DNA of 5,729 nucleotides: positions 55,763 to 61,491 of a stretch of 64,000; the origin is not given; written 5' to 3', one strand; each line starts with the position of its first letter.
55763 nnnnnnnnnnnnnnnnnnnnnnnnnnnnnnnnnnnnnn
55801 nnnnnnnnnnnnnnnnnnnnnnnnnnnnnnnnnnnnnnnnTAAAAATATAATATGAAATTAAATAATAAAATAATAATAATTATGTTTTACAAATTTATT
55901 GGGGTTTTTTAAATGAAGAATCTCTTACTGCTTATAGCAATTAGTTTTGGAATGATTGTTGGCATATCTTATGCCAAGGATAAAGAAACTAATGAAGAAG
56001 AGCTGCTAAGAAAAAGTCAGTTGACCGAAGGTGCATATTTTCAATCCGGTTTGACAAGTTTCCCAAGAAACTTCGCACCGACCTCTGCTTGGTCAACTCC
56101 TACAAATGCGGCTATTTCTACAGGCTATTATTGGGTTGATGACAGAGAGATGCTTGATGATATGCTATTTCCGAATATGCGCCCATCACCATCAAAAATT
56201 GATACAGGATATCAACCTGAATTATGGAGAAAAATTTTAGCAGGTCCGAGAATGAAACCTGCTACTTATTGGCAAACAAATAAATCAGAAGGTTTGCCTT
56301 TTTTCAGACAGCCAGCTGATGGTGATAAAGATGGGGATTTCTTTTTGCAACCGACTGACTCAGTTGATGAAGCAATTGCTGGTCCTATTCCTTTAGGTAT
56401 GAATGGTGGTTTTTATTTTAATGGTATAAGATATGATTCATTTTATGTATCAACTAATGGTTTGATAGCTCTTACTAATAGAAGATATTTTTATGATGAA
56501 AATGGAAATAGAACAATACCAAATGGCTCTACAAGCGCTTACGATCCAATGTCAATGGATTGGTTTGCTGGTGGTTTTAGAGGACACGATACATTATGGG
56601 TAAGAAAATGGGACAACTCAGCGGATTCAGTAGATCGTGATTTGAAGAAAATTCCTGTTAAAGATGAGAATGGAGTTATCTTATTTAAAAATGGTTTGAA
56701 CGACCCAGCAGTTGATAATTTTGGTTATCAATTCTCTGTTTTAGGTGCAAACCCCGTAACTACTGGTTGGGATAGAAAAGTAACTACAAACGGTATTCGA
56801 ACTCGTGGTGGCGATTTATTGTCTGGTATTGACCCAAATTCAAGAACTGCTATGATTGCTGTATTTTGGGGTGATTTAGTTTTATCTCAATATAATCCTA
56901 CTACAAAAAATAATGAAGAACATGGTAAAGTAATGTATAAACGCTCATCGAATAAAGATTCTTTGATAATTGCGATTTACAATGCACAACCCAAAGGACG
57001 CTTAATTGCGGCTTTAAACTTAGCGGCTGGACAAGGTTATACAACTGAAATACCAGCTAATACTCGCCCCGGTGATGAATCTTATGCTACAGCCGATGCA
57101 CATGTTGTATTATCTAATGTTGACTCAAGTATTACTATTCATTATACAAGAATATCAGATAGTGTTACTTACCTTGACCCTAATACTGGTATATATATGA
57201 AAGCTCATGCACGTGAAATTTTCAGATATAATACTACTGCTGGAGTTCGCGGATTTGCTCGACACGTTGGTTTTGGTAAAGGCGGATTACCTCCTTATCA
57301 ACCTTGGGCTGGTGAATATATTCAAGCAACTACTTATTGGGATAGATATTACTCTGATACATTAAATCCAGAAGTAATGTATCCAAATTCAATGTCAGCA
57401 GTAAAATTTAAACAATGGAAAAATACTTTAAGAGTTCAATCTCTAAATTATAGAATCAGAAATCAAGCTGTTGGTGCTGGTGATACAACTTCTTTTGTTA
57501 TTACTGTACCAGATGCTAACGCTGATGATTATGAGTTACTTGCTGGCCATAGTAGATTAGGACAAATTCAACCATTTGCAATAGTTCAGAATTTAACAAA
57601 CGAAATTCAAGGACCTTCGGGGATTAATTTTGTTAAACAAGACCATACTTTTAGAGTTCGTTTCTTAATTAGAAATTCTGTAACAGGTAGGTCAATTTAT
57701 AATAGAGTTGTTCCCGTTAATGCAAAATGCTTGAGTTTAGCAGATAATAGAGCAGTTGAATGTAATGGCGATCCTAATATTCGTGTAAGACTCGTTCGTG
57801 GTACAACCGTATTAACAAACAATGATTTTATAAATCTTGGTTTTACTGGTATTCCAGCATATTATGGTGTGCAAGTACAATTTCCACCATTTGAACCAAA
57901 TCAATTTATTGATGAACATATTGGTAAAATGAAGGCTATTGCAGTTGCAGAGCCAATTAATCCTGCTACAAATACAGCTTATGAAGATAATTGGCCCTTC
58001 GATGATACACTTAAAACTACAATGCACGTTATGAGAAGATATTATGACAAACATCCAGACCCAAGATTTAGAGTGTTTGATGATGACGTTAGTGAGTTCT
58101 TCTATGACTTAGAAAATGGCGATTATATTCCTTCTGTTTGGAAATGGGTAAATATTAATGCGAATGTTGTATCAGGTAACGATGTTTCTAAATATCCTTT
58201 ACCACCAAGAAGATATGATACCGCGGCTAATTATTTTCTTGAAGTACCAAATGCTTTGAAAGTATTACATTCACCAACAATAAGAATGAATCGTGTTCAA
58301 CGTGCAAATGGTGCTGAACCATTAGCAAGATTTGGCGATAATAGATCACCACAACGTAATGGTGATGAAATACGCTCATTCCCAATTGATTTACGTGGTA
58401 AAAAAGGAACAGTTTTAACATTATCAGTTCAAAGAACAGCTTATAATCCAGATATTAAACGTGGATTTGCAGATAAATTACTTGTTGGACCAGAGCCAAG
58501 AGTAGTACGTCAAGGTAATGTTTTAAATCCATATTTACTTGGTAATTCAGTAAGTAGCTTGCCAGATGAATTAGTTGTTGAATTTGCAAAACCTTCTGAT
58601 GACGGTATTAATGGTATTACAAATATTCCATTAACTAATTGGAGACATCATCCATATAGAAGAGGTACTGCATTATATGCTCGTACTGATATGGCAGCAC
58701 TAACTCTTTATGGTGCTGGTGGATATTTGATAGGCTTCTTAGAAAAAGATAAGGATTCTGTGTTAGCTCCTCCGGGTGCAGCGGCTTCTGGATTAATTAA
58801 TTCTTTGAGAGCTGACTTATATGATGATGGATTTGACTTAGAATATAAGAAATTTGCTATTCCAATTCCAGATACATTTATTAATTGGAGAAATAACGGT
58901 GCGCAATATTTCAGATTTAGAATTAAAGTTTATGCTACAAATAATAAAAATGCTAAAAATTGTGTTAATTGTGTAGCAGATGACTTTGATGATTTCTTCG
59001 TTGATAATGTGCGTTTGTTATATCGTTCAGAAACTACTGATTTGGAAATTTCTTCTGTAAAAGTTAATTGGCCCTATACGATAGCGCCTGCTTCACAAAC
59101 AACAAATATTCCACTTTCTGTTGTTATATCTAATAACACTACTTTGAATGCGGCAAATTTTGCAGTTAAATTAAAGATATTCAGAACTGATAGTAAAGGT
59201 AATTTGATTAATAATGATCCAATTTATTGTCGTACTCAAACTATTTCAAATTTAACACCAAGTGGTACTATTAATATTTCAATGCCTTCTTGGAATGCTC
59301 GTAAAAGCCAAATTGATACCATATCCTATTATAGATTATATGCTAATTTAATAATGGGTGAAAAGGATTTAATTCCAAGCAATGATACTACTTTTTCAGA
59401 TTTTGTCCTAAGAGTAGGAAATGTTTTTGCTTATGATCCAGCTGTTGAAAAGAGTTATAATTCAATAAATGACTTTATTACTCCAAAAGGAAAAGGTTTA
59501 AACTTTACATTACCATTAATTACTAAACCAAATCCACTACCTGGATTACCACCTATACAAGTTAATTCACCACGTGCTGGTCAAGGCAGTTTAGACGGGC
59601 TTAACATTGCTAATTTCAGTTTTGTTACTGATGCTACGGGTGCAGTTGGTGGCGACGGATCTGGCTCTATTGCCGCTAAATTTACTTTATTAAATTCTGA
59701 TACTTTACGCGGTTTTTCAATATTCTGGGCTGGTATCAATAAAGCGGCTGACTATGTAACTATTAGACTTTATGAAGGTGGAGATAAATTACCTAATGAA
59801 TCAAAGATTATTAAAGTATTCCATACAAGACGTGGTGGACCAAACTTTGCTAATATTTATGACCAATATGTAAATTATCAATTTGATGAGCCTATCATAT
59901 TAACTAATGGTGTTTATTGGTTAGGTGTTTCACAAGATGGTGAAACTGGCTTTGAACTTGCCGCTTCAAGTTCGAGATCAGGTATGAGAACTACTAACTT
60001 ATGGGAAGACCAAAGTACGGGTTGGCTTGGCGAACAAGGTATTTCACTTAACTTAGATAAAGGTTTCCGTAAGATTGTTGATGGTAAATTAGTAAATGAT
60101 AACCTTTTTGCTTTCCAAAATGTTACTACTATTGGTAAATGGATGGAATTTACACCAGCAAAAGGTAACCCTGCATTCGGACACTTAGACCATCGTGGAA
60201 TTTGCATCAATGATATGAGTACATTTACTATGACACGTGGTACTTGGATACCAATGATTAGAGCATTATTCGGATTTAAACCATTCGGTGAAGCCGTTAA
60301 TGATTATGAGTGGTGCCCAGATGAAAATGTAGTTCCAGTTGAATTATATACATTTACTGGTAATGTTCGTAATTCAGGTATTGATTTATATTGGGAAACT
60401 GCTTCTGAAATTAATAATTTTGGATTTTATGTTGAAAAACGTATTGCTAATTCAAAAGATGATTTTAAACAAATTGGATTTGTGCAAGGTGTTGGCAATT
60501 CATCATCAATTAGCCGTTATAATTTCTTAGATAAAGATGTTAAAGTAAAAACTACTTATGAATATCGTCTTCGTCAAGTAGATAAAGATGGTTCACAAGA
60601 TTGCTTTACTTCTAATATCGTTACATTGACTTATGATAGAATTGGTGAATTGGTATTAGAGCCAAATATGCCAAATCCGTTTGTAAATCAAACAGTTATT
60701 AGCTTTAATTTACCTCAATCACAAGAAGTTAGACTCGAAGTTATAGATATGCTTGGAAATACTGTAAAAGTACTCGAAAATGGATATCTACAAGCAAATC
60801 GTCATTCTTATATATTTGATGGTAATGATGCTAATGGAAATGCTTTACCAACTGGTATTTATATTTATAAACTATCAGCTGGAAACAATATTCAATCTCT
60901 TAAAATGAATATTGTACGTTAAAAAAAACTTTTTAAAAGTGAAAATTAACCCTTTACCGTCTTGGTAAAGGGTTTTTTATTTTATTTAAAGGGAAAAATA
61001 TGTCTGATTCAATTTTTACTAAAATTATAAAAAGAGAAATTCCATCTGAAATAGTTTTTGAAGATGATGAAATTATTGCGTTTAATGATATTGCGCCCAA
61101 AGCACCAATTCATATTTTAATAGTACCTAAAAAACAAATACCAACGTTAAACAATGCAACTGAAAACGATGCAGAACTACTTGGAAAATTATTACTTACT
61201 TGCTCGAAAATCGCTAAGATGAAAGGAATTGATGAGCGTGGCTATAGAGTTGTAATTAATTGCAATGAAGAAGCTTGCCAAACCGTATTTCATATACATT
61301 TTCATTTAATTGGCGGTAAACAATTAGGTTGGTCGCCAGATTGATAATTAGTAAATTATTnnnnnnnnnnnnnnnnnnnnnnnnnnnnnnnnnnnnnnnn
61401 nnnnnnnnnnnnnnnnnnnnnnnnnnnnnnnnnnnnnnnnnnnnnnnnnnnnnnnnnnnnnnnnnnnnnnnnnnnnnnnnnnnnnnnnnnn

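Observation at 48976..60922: Two giant collinear T9SS-cargo paralogs bracketing a Rossmann-fold gene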

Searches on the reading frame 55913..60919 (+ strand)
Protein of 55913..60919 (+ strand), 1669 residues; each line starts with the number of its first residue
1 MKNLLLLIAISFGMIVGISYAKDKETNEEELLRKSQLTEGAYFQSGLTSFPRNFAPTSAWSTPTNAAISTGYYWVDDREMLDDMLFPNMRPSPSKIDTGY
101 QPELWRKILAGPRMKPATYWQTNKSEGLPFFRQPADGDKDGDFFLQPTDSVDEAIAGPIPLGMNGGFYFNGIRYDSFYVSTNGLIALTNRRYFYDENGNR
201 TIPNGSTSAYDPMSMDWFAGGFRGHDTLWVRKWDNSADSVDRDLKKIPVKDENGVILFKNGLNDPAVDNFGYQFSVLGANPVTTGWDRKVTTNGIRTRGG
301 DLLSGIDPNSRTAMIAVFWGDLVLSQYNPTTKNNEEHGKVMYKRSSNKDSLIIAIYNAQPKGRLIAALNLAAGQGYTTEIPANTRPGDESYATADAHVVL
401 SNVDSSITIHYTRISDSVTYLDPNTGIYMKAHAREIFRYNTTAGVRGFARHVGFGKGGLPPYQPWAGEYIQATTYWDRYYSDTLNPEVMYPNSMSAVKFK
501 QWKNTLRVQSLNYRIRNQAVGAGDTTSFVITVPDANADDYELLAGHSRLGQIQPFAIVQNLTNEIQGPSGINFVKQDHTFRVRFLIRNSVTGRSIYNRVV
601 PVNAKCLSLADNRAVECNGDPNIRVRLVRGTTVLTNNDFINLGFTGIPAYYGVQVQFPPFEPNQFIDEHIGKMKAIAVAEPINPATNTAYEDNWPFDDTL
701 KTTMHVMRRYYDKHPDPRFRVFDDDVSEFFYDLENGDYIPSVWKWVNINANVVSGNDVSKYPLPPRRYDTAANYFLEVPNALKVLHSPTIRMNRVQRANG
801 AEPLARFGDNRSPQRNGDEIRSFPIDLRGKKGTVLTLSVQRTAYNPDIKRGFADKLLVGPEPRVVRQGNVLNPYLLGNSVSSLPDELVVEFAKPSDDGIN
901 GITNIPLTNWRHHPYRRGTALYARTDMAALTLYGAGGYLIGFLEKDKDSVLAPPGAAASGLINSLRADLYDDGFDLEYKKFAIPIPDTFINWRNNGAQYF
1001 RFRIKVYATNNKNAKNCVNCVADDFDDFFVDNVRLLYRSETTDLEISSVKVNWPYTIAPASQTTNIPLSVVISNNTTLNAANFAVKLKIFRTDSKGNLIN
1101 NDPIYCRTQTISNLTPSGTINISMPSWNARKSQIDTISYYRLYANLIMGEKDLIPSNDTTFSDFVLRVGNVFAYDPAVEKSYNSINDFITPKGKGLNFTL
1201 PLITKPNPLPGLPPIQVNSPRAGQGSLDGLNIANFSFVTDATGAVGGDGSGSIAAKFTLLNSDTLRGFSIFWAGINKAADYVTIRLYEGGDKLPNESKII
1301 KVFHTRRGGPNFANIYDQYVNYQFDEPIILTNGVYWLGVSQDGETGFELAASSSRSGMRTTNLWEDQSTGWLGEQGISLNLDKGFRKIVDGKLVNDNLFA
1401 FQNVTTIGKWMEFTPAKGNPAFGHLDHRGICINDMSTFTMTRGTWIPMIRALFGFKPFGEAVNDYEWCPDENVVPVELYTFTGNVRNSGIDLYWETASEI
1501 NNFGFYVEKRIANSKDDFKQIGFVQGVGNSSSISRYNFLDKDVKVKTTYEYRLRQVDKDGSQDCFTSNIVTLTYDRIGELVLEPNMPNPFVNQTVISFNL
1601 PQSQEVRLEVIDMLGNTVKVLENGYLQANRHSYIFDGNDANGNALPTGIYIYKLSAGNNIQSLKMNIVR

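Call 6: search_protein_families(library=pfam, proteins=[window:55913-60919:+], max_evalue=1)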
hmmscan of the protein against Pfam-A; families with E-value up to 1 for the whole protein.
window:55913-60919:+ (1669 aa): 3 families
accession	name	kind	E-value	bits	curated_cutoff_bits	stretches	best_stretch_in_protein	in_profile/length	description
PF13860.13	FlgD_ig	-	1.1e-08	35.3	27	1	1599-1658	17-77/79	FlgD Ig-like domain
PF18962.6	Por_Secre_tail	-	1.5e-05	25.7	27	1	1587-1664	3-72/75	Secretion system C-terminal sorting domain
PF13585.12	CHU_C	-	0.01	16.4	27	1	1601-1658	24-75/86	CHU_C Type IX secretion signal domain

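Call 7: search_protein_families(library=ncbifam, proteins=[window:55913-60919:+], max_evalue=1)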
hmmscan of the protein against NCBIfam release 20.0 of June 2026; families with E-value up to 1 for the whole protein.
window:55913-60919:+ (1669 aa): 7 families
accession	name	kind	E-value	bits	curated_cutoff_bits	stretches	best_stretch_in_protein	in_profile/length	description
TIGR04183.1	Por_Secre_tail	domain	1.7e-07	31.1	23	1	1587-1665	3-69/72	T9SS type A sorting domain-containing protein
NF005176.1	PRK06655.1-1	equivalog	0.00011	22.2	230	1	1601-1665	94-158/197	flagellar hook assembly protein FlgD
NF038113.1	T9SSA_dep_M36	equivalog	0.00051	18.3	885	1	1571-1664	782-865/869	T9SS-dependent M36 family metallopeptidase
NF009276.0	PRK12633.1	equivalog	0.0025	17.6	383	1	1603-1658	128-183/234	flagellar basal body rod modification protein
NF009277.0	PRK12634.1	equivalog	0.044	13.9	333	1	1605-1650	123-168/221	flagellar basal body rod modification protein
NF009453.0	PRK12813.1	equivalog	0.083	12.4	264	1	1607-1665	127-182/223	flagellar basal body rod modification protein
TIGR02929.1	anfG_nitrog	equivalog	0.18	11.9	124.7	1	284-324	20-60/109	Fe-only nitrogenase subunit delta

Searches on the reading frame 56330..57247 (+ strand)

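Call 48: search_protein_families(library=pfam, proteins=[window:56330-57247:+], max_evalue=10)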
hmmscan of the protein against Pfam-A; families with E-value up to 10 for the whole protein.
window:56330-57247:+ (306 aa): 1 family
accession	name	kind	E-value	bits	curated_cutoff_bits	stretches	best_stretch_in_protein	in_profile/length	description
PF22026.2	Alpha-amylase_C_2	-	0.13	13.1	27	1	196-220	8-32/78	Alpha-amylase C-terminal domain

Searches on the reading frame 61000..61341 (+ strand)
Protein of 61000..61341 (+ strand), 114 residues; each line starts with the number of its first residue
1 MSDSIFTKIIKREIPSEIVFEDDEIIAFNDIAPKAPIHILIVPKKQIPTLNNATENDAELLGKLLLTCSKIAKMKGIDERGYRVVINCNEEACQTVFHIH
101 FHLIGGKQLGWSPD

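Call 29: search_protein_families(library=pfam, proteins=[window:61000-61341:+], max_evalue=0.001)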
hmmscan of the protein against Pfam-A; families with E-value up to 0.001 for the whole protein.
window:61000-61341:+ (114 aa): 2 families
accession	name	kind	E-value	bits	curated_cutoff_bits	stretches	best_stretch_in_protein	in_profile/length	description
PF01230.28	HIT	-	1.5e-27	96.5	21.5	1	11-108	1-97/98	HIT domain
PF11969.13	DcpS_C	-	8.5e-25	87.9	24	1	5-105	3-101/114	Scavenger mRNA decapping enzyme C-term binding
